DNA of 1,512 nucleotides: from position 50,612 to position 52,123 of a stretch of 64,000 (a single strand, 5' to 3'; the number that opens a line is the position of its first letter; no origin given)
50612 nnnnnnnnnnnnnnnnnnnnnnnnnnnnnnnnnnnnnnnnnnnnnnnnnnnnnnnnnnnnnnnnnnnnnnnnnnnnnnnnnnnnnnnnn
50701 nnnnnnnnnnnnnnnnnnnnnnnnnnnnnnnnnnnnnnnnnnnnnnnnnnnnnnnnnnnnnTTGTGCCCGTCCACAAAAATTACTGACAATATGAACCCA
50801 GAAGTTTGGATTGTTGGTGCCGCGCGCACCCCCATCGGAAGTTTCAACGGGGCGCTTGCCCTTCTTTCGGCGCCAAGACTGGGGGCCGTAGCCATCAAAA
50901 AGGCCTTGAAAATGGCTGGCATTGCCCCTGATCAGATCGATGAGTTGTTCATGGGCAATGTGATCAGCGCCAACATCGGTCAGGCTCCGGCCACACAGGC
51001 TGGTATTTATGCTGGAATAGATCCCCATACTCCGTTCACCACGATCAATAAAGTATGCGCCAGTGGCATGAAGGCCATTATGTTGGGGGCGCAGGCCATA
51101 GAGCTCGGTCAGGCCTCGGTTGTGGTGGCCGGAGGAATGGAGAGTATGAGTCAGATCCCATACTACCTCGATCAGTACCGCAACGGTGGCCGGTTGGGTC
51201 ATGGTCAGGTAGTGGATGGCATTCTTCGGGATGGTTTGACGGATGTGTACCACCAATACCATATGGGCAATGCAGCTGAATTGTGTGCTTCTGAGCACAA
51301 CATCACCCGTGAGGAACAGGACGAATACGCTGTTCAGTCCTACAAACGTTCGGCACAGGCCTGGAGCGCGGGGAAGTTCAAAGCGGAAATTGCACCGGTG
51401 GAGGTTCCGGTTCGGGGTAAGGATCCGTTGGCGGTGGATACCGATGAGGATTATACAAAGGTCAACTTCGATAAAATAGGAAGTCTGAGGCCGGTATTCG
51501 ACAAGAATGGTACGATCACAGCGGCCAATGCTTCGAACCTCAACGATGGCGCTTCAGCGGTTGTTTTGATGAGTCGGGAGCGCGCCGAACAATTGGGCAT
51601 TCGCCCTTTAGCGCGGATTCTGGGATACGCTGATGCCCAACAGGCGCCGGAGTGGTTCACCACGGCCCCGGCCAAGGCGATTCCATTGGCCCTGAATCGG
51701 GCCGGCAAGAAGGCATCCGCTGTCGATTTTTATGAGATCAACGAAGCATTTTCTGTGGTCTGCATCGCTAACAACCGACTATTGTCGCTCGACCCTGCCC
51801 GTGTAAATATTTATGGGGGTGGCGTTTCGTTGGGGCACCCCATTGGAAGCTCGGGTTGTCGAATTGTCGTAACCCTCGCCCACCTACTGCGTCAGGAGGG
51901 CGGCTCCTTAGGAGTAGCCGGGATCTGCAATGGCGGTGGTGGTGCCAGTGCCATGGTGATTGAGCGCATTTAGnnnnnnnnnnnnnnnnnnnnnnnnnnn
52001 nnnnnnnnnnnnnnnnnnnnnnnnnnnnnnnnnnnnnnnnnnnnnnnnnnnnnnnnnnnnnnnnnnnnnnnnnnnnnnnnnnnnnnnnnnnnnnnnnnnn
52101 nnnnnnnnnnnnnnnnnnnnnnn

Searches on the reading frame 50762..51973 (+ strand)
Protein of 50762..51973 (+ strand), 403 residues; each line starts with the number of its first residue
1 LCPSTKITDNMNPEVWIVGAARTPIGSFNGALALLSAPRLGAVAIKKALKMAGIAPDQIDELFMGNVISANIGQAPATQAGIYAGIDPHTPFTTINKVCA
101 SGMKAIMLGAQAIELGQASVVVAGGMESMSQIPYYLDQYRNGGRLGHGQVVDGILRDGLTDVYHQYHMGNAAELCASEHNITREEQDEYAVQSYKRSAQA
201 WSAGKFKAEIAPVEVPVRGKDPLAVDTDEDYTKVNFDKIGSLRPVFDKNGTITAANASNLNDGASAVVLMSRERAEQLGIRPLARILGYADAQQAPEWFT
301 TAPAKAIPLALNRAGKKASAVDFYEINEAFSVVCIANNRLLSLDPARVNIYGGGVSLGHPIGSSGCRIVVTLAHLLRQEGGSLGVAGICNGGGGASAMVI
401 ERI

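Call 14: search_protein_families(library=pfam, proteins=[window:50762-51973:+], max_evalue=0.0001)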
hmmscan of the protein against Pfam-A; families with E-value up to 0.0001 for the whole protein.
window:50762-51973:+ (403 aa): 4 families
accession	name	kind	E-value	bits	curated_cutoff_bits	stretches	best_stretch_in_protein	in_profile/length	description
PF00108.29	Thiolase_N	-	1.1e-93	313.9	26.4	1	15-273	1-260/260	Thiolase, N-terminal domain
PF02803.24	Thiolase_C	-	5.5e-43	145.9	27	1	281-402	2-123/123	Thiolase, C-terminal domain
PF00109.32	ketoacyl-synt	-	8.7e-08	32.5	20.8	1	87-130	162-205/252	Beta-ketoacyl synthase, N-terminal domain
PF22691.2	Thiolase_C_1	-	2.6e-06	27.7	28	0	292-335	9-52/144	Thiolase C-terminal domain-like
